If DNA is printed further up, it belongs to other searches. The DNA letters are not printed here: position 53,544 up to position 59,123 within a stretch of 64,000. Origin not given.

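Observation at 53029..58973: Rhs/YD-repeat toxin with a Sec-like leader and an unassignable 123-aa tail, coupled to a CPBP (Abi-type) membrane protease as its only candidate immunity gene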

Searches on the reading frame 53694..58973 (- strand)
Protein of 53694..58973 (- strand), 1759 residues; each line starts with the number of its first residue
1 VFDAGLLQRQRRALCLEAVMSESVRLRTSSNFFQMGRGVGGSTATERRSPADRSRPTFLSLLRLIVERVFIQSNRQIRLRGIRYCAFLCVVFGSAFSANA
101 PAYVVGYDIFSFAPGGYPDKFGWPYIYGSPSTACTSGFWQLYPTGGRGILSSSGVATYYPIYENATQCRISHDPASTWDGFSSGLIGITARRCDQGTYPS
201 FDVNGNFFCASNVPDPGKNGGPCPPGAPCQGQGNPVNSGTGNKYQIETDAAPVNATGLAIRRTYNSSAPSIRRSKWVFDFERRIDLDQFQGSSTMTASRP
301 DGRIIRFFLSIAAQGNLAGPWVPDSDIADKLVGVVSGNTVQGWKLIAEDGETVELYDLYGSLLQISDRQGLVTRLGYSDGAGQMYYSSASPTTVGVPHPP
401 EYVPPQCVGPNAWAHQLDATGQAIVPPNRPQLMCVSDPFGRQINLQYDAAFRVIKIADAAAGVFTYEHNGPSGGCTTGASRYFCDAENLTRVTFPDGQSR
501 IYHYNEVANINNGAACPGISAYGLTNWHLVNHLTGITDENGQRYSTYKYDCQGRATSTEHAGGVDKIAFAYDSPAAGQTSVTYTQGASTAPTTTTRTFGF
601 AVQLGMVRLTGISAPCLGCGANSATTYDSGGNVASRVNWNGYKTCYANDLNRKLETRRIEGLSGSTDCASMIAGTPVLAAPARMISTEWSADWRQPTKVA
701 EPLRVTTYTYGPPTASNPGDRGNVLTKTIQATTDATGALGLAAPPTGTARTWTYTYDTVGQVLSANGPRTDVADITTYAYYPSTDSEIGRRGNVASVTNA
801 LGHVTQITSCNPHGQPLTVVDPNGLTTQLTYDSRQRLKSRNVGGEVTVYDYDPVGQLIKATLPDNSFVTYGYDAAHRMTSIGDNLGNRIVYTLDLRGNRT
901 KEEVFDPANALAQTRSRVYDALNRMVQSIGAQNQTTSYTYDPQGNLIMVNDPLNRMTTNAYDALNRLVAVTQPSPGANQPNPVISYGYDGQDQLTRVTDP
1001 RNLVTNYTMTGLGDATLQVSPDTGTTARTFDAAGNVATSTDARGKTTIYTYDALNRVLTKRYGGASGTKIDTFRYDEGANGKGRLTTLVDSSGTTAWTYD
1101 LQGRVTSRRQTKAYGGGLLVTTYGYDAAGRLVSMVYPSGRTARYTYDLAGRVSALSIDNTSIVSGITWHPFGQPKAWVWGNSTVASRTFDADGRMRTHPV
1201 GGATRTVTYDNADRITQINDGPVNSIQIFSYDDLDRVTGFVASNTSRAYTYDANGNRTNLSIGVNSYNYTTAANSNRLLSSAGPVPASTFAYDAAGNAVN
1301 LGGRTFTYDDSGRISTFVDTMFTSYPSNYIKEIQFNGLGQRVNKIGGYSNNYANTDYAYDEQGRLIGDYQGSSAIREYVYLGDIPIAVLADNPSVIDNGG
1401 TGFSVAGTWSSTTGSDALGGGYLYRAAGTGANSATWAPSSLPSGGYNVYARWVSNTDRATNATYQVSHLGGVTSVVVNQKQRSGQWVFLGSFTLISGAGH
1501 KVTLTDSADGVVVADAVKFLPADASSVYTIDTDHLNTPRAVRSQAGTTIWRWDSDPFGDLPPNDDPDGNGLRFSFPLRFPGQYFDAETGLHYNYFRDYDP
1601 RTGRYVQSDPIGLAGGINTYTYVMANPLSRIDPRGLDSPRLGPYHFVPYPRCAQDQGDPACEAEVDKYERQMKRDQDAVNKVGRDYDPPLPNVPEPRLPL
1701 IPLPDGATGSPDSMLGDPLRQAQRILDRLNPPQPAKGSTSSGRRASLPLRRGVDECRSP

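Call 4: search_protein_families(library=pfam, proteins=[window:53694-58973:-], max_evalue=1)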
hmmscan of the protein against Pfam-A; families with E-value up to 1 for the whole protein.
window:53694-58973:- (1759 aa): 4 families
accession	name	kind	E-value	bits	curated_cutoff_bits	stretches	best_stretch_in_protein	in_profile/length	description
PF05593.20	RHS_repeat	-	1.4e-70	232.9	22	15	1125-1154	1-30/38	RHS Repeat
PF25275.1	Golvesin_C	-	4.1e-32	111.5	31.6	1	1395-1519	2-130/132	Golvesin C-terminal domain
PF20148.4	DUF6531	-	3.4e-09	37.3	24.1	1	233-307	1-74/74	Domain of unknown function (DUF6531)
PF03527.20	RHS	-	0.00038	20.7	27.9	1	1530-1560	4-34/38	RHS protein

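Call 6: search_protein_families(library=ncbifam, proteins=[window:53694-58973:-], max_evalue=1)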
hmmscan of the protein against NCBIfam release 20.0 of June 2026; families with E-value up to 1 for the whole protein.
window:53694-58973:- (1759 aa): 3 families
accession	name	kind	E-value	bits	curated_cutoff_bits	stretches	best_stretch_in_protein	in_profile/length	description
TIGR01643.1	YD_repeat_2x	repeat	9.3e-55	181.1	15.8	9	851-888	1-38/42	YD repeat-containing protein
NF041261.1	RHS_core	equivalog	2.5e-45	154.8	2000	6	1520-1636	1152-1261/1261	RHS element core protein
TIGR03696.1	Rhs_assc_core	domain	3e-23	82.1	32.5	1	1556-1636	3-76/76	RHS repeat-associated core domain-containing protein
